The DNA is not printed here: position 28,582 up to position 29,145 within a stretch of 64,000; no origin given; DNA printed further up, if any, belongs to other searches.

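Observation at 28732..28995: Orphan Nif11-type leader peptide precursor with a Cys-free core, sitting in a decayed locus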

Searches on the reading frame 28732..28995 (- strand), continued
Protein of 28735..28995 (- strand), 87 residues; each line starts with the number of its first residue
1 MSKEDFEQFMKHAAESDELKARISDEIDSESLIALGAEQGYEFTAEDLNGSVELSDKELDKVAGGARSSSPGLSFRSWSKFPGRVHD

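Call 56: search_protein_families(library=ncbifam, proteins=[L067:2513-4552:-, L068:1187-2758:+, L004:1388-2239:-, L055:1065-4334:+], max_evalue=0.001)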
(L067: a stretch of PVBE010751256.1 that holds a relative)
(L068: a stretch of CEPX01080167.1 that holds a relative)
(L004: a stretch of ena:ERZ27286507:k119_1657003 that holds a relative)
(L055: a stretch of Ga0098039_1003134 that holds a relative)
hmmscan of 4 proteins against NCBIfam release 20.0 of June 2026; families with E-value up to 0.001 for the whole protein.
L067:2513-4552:- (679 aa): 16 families
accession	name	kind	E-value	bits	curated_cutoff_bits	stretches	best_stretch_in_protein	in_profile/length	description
TIGR03975.1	rSAM_ocin_1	subfamily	1.5e-151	505.9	281.85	1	24-638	3-606/606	RiPP maturation radical SAM C-methyltransferase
NF050148.1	rSAM_ApyD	equivalog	6.7e-18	64.4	750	1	135-457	64-373/645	RiPP biosynthesis radical SAM protein ApyD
TIGR03471.1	HpnJ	equivalog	7.4e-16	58.1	577.6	1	158-444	81-360/472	hopanoid biosynthesis associated radical SAM protein HpnJ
TIGR02026.1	BchE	equivalog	6.6e-13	48.3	481.35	1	138-473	56-386/497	magnesium-protoporphyrin IX monomethyl ester anaerobic oxidative cyclase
TIGR04385.1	B12_rSAM_cofa1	equivalog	3.5e-11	43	450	1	200-464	123-379/438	B12 lower ligand biosynthesis radical SAM protein BzaD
TIGR04367.1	HpnR_B12_rSAM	equivalog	7.5e-11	41.2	650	1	140-452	55-351/490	hopanoid C-3 methylase HpnR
TIGR04072.2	rSAM_ladder_B12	equivalog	2.1e-10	39.9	360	1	286-440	186-340/443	lipid biosynthesis B12-binding/radical SAM protein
TIGR04295.1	B12_rSAM_oligo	hypoth_equivalog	3.2e-10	39.3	400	1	223-404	142-316/422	TIGR04295 family B12-binding domain-containing radical SAM protein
TIGR04014.1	B12_SAM_MJ_0865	equivalog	4e-10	39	360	1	200-446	90-333/434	methyl-coenzyme M reductase glutamine C-methyltransferase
TIGR04479.1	bcpD_PhpK_rSAM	subfamily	5.2e-10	38.3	600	1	140-479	105-436/504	PhpK family radical SAM P-methyltransferase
TIGR04013.1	B12_SAM_MJ_1487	hypoth_equivalog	5e-08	32.2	251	1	140-331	37-195/382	TIGR04013 family B12-binding domain/radical SAM domain-containing protein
TIGR04190.1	B12_SAM_Ta0216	equivalog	6.2e-07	28.4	500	1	161-437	96-382/554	TIGR04190 family B12-binding domain/radical SAM domain protein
NF033712.0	B12_rSAM_KedN5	subfamily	6.3e-06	24.7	700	1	140-300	57-211/624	KedN5 family methylcobalamin-dependent radical SAM C-methyltransferase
TIGR00538.1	hemN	equivalog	9.2e-06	24.7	324.95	1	345-444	124-225/454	oxygen-independent coproporphyrinogen III oxidase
TIGR00539.1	hemN_rel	equivalog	3.8e-05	23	205.4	1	350-436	78-166/361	radical SAM family heme chaperone HemW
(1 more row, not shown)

L068:1187-2758:+ (523 aa): 64 families (the best 25 are shown)
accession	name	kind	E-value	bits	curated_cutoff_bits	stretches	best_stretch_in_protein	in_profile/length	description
TIGR04055.1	rSAM_NirJ2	equivalog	3.2e-31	109.1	500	1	160-473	6-322/326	putative heme d1 biosynthesis radical SAM protein NirJ2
TIGR04303.1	GeoRSP_rSAM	equivalog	7.4e-31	107.9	400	1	159-458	10-310/325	GeoRSP system radical SAM/SPASM protein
TIGR04250.1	SCM_rSAM_ScmE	equivalog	1.5e-27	96.5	400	2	157-311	6-161/358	SynChlorMet cassette radical SAM/SPASM protein ScmE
TIGR04545.1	rSAM_ahbD_hemeb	equivalog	1.2e-26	93.9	500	2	158-353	4-199/339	heme b synthase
TIGR04251.1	SCM_rSAM_ScmF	equivalog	2.2e-25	89.8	400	1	159-461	9-328/353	SynChlorMet cassette radical SAM/SPASM protein ScmF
NF050035.1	rSAM_WgK_link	exception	2e-24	86.3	650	2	155-320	10-176/367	radical SAM/SPASM peptide maturase WgkB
TIGR03962.1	mycofact_rSAM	equivalog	5.2e-24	85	265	1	157-456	15-315/339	mycofactocin radical SAM maturase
TIGR04546.1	rSAM_ahbC_deAc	equivalog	1e-22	80.5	650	1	159-305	44-190/390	12,18-didecarboxysiroheme deacetylase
TIGR04053.2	TIGR04053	equivalog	1.2e-22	80.7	395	1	148-354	4-212/366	TIGR04053 family radical SAM/SPASM domain-containing protein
TIGR04340.1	rSAM_ACGX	hypoth_equivalog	2.2e-21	76.4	400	1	155-466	4-331/341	radical SAM/SPASM domain protein, ACGX system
TIGR04051.1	rSAM_NirJ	equivalog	4.1e-21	75.4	515.45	1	160-321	8-169/354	heme d1 biosynthesis radical SAM protein NirJ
TIGR04347.1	pseudo_SAM_Halo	equivalog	1e-20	74.4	525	1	159-322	43-206/390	TIGR04347 family pseudo-SAM/SPASM protein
TIGR04317.1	W_rSAM_matur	equivalog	2.5e-20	72.9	380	1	158-301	8-150/349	tungsten cofactor oxidoreductase radical SAM maturase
TIGR02109.1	PQQ_syn_pqqE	equivalog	6.4e-20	71.4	381.35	1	157-447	10-304/358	pyrroloquinoline quinone biosynthesis protein PqqE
TIGR03913.1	rad_SAM_trio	equivalog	3e-19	68.8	591.75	1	158-298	23-162/477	GDL motif peptide-associated radical SAM/SPASM maturase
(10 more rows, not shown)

L004:1388-2239:- (283 aa): 0 families

L055:1065-4334:+ (1089 aa): 0 families

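Call 65: find_homologous_proteins(query=L004:1391-2239:-, max_evalue=0.001)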
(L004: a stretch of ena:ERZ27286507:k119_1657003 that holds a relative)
Query L004:1391-2239:- (283 aa): 276 proteins with E <= 0.001 among 1091 candidates; the best 120 are listed.
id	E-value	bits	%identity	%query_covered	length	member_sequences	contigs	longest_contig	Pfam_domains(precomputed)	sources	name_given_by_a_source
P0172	4.8e-185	631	96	100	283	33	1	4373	-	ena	-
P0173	1.5e-160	551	87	100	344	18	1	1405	-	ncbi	-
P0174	2.6e-158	544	86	100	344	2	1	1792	-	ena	-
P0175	3.4e-154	530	82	100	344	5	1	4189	-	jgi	jgi:hypothetical protein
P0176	6.9e-130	450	69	100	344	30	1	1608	-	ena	-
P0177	2.6e-122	425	67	100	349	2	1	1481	-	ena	-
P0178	5.0e-121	421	66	100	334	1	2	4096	-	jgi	-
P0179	1.5e-120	420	63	100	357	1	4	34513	-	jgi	-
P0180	9.7e-120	417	66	100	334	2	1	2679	-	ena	-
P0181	8.3e-119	414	66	100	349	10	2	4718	-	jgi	-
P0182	2.1e-118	413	65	100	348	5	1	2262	-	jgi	-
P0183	3.0e-118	412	65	100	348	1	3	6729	-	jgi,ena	-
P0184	4.4e-117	408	64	100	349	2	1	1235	-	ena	-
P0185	9.5e-117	407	65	100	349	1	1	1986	-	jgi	jgi:hypothetical protein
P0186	3.7e-116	405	65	100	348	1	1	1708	-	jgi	jgi:hypothetical protein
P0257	1.8e-104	367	55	100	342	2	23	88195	-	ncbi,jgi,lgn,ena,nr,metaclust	ncbi:hypothetical protein D1BOALGB6SA_2356 [Olavius sp. associated proteobacterium Delta 1]|nr:hypot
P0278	3.8e-103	363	55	100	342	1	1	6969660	-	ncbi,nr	ncbi:MAG: hypothetical protein JSV31_09725 [Desulfobacterales bacterium]|nr:MAG: hypothetical protei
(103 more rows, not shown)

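Call 66: find_encoding_contigs(protein=P0278, flank=6000, max_places=2)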
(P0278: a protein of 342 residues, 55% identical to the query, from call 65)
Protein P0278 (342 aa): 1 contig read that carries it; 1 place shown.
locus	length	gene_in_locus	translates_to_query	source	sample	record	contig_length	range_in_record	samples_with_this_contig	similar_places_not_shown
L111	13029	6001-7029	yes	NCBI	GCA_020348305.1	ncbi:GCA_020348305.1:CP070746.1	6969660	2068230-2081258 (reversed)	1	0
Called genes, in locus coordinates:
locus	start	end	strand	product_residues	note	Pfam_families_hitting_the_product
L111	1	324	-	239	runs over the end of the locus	PF00132:Hexapep, PF14602:Hexapep_2 (weak)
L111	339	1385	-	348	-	-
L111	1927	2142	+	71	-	PF07311:Dodecin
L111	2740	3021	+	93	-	-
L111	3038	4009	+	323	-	PF03009:GDPD, PF13653:GDPD_2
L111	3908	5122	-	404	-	PF07690:MFS_1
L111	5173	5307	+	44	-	PF02777:Sod_Fe_C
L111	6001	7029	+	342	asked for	-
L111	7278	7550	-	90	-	PF08299:Bac_DnaA_C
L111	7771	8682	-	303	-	PF03358:FMN_red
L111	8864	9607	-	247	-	PF23023:Anti-Pycsar_Apyc1 (weak), PF00753:Lactamase_B, PF12706:Lactamase_B_2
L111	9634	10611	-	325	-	PF02653:BPD_transp_2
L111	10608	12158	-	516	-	PF00005:ABC_tran, PF13304:AAA_21 (faint), PF00005:ABC_tran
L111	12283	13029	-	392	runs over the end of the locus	PF13407:Peripla_BP_4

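Call 67: find_encoding_contigs(protein=P0257, flank=6000, max_places=2)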
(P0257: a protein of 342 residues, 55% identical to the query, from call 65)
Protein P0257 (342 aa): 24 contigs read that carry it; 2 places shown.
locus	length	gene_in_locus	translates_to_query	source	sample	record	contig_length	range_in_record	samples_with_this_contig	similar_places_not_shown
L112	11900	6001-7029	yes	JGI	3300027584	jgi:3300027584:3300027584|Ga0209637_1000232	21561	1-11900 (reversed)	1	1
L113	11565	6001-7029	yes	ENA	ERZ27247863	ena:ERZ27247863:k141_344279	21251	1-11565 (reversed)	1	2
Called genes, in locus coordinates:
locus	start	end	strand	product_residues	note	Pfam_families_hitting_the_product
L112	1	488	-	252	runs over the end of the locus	PF00106:adh_short, PF08659:KR, PF23441:SDR (weak), PF13561:adh_short_C2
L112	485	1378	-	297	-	PF00202:Aminotran_3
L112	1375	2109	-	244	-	PF00106:adh_short, PF08659:KR, PF13561:adh_short_C2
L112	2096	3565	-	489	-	PF23545:Zn_ribbon_HMPTM, PF04055:Radical_SAM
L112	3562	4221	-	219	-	PF01726:LexA_DNA_bind, PF01797:Y1_Tnp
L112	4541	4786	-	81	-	-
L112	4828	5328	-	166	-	PF01613:Flavin_Reduct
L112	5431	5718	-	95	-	PF00216:Bac_DNA_binding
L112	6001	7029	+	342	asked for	-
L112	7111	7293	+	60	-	PF01548:DEDD_Tnp_IS110 (weak)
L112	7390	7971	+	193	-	PF02371:Transposase_20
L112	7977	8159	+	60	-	-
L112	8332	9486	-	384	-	-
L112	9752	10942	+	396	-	PF13173:AAA_14, PF13635:DUF4143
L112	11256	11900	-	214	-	?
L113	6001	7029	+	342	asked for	-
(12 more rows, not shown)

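Call 68: predict_structure(alignment_id=A2)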
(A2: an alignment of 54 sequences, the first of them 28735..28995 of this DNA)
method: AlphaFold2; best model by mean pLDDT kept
length: 87 residues; sequences in the alignment: 54
mean_pLDDT: 63.6   pTM: 0.40
mean pLDDT of the five models: 63.6, 57.3, 57.0, 56.7, 55.1
residues with pLDDT >= 90: 0; 70-90: 41; 50-70: 18; < 50: 28
segments of 3 or more residues with pLDDT < 50: 53-58, 64-67, 69-72, 76-80, 82-86
pLDDT, mean of each block of 10 residues (from residue 1): 72 77 74 83 73 48 45 47 49
secondary structure, 60 per line:
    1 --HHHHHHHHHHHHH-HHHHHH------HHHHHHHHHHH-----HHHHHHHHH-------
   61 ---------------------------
elements in order: H3-15 H17-22 H29-39 H45-53

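Call 70: search_protein_families(library=pfam, proteins=[L093:6931-7965:-, L093:7962-8828:-, L093:8835-9545:-, L093:9542-10267:-, L104:1875-3416:-, L104:3582-4496:+, L104:4630-6696:+, L083:600-1580:-, L083:2899-5304:-, L045:3079-4467:+], max_evalue=0.00001)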
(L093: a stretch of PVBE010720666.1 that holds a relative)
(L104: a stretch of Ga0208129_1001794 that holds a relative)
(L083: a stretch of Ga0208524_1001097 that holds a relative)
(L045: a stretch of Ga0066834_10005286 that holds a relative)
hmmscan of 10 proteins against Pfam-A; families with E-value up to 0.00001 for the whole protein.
L093:6931-7965:- (344 aa): 1 family
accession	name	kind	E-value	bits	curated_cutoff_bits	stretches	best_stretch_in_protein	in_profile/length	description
PF02653.21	BPD_transp_2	-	3.6e-34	118.6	26.8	1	44-309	4-269/269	Branched-chain amino acid transport system / permease component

L093:7962-8828:- (288 aa): 1 family
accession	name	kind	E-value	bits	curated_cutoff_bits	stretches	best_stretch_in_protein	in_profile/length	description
PF02653.21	BPD_transp_2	-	3.9e-28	98.8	26.8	1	8-270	3-261/269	Branched-chain amino acid transport system / permease component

L093:8835-9545:- (236 aa): 2 families
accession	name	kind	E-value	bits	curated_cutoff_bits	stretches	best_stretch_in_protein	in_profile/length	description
PF00005.33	ABC_tran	-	3.9e-26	92.7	25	1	25-163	3-134/137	ABC transporter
PF13304.12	AAA_21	-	5.2e-08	33.7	27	0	37-53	3-19/304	AAA domain, putative AbiEii toxin, Type IV TA system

L093:9542-10267:- (241 aa): 2 families
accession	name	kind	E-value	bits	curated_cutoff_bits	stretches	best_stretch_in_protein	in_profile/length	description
PF00005.33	ABC_tran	-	2.4e-28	99.9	25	1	21-164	2-134/137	ABC transporter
PF12399.14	BCA_ABC_TP_C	-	3.9e-09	36.4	25.5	1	216-237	2-23/27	Branched-chain amino acid ATP-binding cassette transporter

L104:1875-3416:- (513 aa): 1 family
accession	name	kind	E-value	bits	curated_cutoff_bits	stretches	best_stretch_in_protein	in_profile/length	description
PF06253.16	MTTB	-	1.2e-90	304.3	25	1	7-498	2-490/500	Trimethylamine methyltransferase (MTTB)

L104:3582-4496:+ (304 aa): 1 family
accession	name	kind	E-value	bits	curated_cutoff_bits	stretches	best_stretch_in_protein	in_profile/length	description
PF00685.33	Sulfotransfer_1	-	3.9e-33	115.4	22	1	40-279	1-248/255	Sulfotransferase domain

L104:4630-6696:+ (688 aa): 11 families
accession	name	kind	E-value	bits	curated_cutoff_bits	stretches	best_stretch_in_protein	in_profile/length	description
PF00724.26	Oxidored_FMN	-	1.6e-63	215.5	27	1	14-344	2-341/342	NADH:flavin oxidoreductase / NADH oxidase family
PF22620.2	OYE-like_second_a-b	-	5.5e-14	52.7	25.5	1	511-584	1-74/128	OYE-like second alpha/beta domain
PF07992.20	Pyr_redox_2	-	7.7e-13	48.9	26.1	1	394-637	2-251/291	Pyridine nucleotide-disulphide oxidoreductase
PF13450.12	NAD_binding_8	-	1.4e-11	45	21.9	1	397-436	1-40/68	NAD(P)-binding Rossmann-like domain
PF01266.30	DAO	-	1.3e-08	35.3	27.9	1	395-458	2-67/353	FAD dependent oxidoreductase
PF01593.30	Amino_oxidase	-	1.9e-07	31.2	19.8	0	403-431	2-30/443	Flavin containing amine oxidoreductase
PF00070.33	Pyr_redox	-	3.7e-07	31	22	0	394-428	1-35/82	Pyridine nucleotide-disulphide oxidoreductase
PF00890.30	FAD_binding_2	-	8.6e-07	28.9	20.4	1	395-431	2-38/414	FAD binding domain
PF01134.28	GIDA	-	3.6e-06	26.7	22.1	0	395-430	2-38/391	Glucose inhibited division protein A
PF12831.13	FAD_oxidored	-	4.5e-06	26.6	27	1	395-431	2-38/416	FAD dependent oxidoreductase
PF03486.20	HI0933_like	-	4.6e-06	26.7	50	0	394-429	2-37/244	HI0933-like protein Rossmann domain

L083:600-1580:- (326 aa): 6 families
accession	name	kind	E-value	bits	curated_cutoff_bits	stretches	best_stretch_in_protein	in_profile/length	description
PF00665.32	rve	-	1.1e-24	87.1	32.6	1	136-238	4-102/102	Integrase core domain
PF13683.12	rve_3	-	2.7e-17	62.7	26.5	1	227-291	2-67/67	Integrase core domain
PF13565.12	HTH_32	-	1.2e-15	58.2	33.7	1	35-109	1-73/73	Homeodomain-like domain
PF13384.12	HTH_23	-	4.2e-12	45.9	24.6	1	6-51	5-49/50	Homeodomain-like domain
PF13518.12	HTH_28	-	1.1e-10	41.8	25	1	7-57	1-50/52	Helix-turn-helix domain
PF13551.12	HTH_29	-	2.1e-07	31.4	28.1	1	9-70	2-63/64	Winged helix-turn helix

L083:2899-5304:- (801 aa): 5 families
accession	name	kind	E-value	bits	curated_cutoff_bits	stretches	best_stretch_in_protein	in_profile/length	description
PF03483.22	B3_4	-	1.8e-70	236.5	29.3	1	210-383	1-174/174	B3/4 domain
PF17759.6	tRNA_synthFbeta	-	5.4e-62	209.5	22.4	1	476-692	1-214/214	Phenylalanyl tRNA synthetase beta chain CLM domain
PF03147.19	FDX-ACB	-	5.3e-27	94.5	31.1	1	707-800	1-94/94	Ferredoxin-fold anticodon binding domain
PF01588.26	tRNA_bind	-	1.8e-24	86.1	27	1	45-143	1-95/96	Putative tRNA binding domain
PF03484.21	B5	-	4.6e-21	75.2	28.6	1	404-473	1-67/67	tRNA synthetase B5 domain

L045:3079-4467:+ (462 aa): 2 families
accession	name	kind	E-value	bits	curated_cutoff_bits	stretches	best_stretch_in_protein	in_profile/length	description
PF01546.33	Peptidase_M20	-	7.1e-31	108.1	24.6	1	83-452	1-205/206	Peptidase family M20/M25/M40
PF07687.19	M20_dimer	-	2.4e-17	63.3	21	1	194-352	1-104/107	Peptidase dimerisation domain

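Call 73: fold_search(model_id=the predicted structure, library=pdb)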
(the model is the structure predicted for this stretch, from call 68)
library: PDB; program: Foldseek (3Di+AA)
matches with E <= 10: 2; with E <= 0.001: 0
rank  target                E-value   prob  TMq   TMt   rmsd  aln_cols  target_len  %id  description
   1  3fhz_C                8.8e+00  0.08  0.28  0.16   8.7        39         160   33  Crystal structure of the arginine repressor from Mycobacterium tuberculosis bound with its DNA operator and co-repress (released 2009-03-24)
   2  3fhz_B                8.8e+00  0.08  0.28  0.16   8.7        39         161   33  Crystal structure of the arginine repressor from Mycobacterium tuberculosis bound with its DNA operator and co-repress (released 2009-03-24)

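Call 74: search_solved_structures(query=A2, max_evalue=1)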
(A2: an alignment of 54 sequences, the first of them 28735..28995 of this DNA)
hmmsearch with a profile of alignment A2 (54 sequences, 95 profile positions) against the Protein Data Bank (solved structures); distinct sequences matched with E-value up to 1: 4.
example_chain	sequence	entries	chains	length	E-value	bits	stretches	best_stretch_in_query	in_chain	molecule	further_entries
9zn4_A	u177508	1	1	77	1.5e-08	37.8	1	1-65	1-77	Nif11 domain-containing protein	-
2j3v_A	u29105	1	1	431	0.93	12.8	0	38-63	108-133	C2 TOXIN COMPONENT I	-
2j3x_A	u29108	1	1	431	0.93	12.8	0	38-63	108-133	C2 TOXIN COMPONENT I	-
2j3z_A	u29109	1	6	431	0.94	12.8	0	38-63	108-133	C2 TOXIN COMPONENT I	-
